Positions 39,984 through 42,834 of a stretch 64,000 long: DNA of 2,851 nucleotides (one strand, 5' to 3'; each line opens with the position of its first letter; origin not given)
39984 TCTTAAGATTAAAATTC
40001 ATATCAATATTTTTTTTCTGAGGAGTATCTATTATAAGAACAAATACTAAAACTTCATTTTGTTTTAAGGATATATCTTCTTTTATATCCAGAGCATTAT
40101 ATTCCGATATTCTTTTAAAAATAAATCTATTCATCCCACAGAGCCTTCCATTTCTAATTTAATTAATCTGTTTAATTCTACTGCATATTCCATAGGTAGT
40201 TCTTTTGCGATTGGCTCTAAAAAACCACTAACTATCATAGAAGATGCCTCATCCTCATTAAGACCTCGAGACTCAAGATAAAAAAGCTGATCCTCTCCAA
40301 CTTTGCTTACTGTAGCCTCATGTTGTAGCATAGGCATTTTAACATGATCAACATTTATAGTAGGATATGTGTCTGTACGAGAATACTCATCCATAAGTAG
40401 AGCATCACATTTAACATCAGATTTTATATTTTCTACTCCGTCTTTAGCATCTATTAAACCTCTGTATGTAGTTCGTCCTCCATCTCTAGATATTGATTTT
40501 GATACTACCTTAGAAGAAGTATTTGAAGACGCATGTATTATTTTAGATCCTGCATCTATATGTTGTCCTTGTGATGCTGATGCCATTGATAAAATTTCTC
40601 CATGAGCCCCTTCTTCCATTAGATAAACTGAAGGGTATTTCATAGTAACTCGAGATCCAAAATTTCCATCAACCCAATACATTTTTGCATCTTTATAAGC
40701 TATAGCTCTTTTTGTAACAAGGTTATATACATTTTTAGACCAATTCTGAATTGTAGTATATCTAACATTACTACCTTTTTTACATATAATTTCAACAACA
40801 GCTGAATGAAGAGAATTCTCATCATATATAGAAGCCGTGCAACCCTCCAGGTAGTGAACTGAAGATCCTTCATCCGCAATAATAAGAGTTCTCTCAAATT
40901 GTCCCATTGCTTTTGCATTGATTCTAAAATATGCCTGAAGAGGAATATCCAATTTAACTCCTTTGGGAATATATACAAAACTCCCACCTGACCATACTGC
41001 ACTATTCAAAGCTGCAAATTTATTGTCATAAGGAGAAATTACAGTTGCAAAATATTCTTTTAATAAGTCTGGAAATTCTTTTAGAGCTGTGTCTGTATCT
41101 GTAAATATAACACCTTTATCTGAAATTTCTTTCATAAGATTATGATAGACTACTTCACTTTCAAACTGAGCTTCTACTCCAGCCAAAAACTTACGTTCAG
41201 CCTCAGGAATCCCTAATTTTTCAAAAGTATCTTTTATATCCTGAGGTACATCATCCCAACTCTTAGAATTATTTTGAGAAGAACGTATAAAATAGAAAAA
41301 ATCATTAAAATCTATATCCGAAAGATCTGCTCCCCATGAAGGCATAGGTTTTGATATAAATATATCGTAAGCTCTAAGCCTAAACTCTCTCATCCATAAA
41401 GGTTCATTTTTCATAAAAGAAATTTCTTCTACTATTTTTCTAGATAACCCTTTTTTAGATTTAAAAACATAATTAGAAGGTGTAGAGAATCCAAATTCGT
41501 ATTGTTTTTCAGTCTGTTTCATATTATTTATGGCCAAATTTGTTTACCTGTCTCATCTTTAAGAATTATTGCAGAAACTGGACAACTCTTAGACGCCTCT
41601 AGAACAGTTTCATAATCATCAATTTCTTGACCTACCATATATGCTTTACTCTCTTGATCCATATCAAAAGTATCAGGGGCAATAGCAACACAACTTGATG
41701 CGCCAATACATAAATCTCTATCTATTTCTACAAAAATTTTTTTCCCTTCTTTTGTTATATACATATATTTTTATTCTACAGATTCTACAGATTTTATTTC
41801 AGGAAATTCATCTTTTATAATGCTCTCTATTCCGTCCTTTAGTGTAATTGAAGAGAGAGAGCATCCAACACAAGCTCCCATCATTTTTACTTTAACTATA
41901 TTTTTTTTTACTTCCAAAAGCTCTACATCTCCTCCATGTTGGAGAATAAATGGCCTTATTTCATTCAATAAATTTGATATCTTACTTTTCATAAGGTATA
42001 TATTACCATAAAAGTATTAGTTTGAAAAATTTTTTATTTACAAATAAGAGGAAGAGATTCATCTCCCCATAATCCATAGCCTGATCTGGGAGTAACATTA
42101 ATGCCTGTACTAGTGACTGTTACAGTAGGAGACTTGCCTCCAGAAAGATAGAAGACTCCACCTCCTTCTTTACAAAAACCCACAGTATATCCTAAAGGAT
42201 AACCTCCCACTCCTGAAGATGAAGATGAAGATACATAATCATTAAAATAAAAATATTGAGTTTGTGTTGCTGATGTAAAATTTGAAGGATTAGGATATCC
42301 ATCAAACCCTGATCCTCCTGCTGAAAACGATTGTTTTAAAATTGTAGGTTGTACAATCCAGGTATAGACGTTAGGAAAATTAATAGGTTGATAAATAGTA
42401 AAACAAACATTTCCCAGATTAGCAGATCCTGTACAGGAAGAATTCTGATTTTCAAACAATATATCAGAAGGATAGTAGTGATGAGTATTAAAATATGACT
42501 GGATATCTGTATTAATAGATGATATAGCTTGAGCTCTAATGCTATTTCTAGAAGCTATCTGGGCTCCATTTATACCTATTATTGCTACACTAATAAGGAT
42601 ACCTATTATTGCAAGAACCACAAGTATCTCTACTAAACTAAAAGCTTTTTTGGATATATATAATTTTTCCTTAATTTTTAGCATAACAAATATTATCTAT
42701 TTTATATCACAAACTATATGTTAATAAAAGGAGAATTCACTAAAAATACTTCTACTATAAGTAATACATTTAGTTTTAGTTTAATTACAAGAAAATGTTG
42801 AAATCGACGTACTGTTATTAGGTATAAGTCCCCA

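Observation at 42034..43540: Tandem type IV pilin paralogs sharing a ~260-bp near-identical 5' region and promoter, with divergent C-terminal domains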

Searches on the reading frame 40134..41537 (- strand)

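Call 7: search_protein_families(library=pfam, proteins=[window:40134-41537:-], max_evalue=0.01)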
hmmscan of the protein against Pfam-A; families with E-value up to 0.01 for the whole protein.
window:40134-41537:- (468 aa): 2 families
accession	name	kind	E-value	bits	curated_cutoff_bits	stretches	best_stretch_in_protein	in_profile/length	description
PF01458.23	SUFBD_core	-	3.7e-79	265.9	27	1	204-439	1-232/232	SUF system FeS cluster assembly, SufBD core domain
PF19295.5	SufBD_N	-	2.4e-08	34.3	23.5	1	133-201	103-171/172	SufBD protein N-terminal region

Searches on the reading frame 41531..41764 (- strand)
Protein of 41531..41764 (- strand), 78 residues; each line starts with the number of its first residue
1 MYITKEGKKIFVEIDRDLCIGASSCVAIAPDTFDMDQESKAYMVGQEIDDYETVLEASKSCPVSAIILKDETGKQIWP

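Call 7: search_protein_families(library=pfam, proteins=[window:41531-41764:-], max_evalue=0.01)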
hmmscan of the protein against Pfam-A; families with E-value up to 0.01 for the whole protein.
window:41531-41764:- (78 aa): 4 families
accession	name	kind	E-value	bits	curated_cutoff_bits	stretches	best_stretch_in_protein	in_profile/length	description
PF13370.11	Fer4_13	-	1.4e-13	51.7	24.5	1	14-66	1-56/58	4Fe-4S single cluster domain of Ferredoxin I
PF13459.11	Fer4_15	-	2.4e-11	44.6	22.4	1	12-67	1-65/66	4Fe-4S single cluster domain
PF06902.16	Fer4_19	-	6.9e-06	26.5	24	1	6-65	2-58/64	Divergent 4Fe-4S mono-cluster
PF12837.12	Fer4_6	-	0.0029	17.9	25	0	11-27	1-17/24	4Fe-4S binding domain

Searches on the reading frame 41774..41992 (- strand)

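Call 7: search_protein_families(library=pfam, proteins=[window:41774-41992:-], max_evalue=0.01)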
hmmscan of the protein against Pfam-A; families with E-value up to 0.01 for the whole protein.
window:41774-41992:- (73 aa): 1 family
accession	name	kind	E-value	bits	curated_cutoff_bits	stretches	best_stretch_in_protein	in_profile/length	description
PF01106.22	NifU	-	1.6e-26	92.6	27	1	5-70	1-67/67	NifU-like domain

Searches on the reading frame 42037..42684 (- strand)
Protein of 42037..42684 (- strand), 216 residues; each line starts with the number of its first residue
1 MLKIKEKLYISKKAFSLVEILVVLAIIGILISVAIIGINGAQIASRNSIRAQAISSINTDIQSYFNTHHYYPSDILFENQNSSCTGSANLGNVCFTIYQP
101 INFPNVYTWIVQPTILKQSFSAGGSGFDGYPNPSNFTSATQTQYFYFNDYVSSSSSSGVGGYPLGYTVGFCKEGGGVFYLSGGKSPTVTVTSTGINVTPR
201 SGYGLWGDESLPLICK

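Call 7: search_protein_families(library=pfam, proteins=[window:42037-42684:-], max_evalue=0.01)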
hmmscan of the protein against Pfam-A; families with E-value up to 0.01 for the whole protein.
window:42037-42684:- (216 aa): 1 family
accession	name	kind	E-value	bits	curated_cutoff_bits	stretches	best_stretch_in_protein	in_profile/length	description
PF07963.17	N_methyl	-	5.7e-06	26.1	21.2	1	12-34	4-26/27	Prokaryotic N-terminal methylation motif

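Call 10: find_encoding_contigs(protein=window:42037-42684:-, flank=10000, max_places=10)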
Protein window:42037-42684:- (216 aa): 13 contigs read that carry it; 2 places shown.
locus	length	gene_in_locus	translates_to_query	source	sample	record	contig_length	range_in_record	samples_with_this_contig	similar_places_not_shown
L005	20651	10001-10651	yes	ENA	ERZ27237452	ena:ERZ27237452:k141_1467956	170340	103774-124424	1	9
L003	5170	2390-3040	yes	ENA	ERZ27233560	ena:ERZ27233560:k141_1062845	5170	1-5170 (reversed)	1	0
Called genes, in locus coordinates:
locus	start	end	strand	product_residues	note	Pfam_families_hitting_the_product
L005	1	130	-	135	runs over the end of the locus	PF00075:RNase_H, PF13456:RVT_3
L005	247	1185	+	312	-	PF00512:HisKA, PF02518:HATPase_c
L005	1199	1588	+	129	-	PF00072:Response_reg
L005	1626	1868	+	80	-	-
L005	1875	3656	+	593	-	PF00009:GTP_EFTU, PF01926:MMR_HSR1 (weak), PF00679:EFG_C, PF06421:LepA_C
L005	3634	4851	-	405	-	PF01522:Polysacc_deac_1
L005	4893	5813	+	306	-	PF01040:UbiA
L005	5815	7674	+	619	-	PF00580:UvrD-helicase, PF13245:AAA_19, PF13604:AAA_30 (faint), PF01443:Viral_helicase1 (faint), PF13361:UvrD_C, PF13538:UvrD_C_2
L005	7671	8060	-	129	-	-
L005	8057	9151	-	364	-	PF00478:IMPDH, PF05690:ThiG (faint), PF03060:NMO, PF00977:His_biosynth (faint), PF01070:FMN_dh, PF01645:Glu_synthase (weak)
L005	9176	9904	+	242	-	PF07963:N_methyl (weak)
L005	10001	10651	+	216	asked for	PF07963:N_methyl (faint)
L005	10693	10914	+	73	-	PF01106:NifU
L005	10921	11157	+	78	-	PF06902:Fer4_19 (weak), PF13459:Fer4_15, PF13370:Fer4_13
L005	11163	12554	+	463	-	PF19295:SufBD_N, PF01458:SUFBD_core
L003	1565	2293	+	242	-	PF07963:N_methyl (weak)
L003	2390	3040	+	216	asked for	PF07963:N_methyl (faint)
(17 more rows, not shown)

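Call 32: search_protein_families(library=ncbifam, proteins=[window:42037-42684:-], max_evalue=0.01)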
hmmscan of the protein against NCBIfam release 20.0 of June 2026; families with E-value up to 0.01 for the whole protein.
window:42037-42684:- (216 aa): 8 families
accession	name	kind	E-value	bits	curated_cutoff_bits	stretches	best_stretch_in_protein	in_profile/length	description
TIGR02532.1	IV_pilin_GFxxxE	domain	3.9e-06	26.5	16.3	1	13-35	2-24/24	prepilin-type N-terminal cleavage/methylation domain-containing protein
NF041775.1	typeIV_PilA_Myxo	equivalog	3.1e-05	24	400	1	12-71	10-69/214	type IV pilin protein PilA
NF041013.1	T4P_ComGE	equivalog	5e-05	23.3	49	1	12-80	3-72/83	competence type IV pilus minor pilin ComGE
TIGR01708.2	typeII_sec_gspH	equivalog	5.6e-05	23.2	80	1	14-42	3-31/169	type II secretion system minor pseudopilin GspH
TIGR01710.1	typeII_sec_gspG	equivalog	0.00014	21.9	88.85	1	14-73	2-61/134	type II secretion system major pseudopilin GspG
NF040999.1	pilin_ComGC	equivalog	0.00015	21.8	75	1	12-64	1-53/84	competence type IV pilus major pilin ComGC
TIGR02596.1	TIGR02596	subfamily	0.00038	20.6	70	1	15-53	1-39/196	Verru_Chthon cassette protein D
NF007862.0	PRK10574.1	equivalog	0.0079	16.3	138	0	12-36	4-28/145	prepilin peptidase-dependent pilin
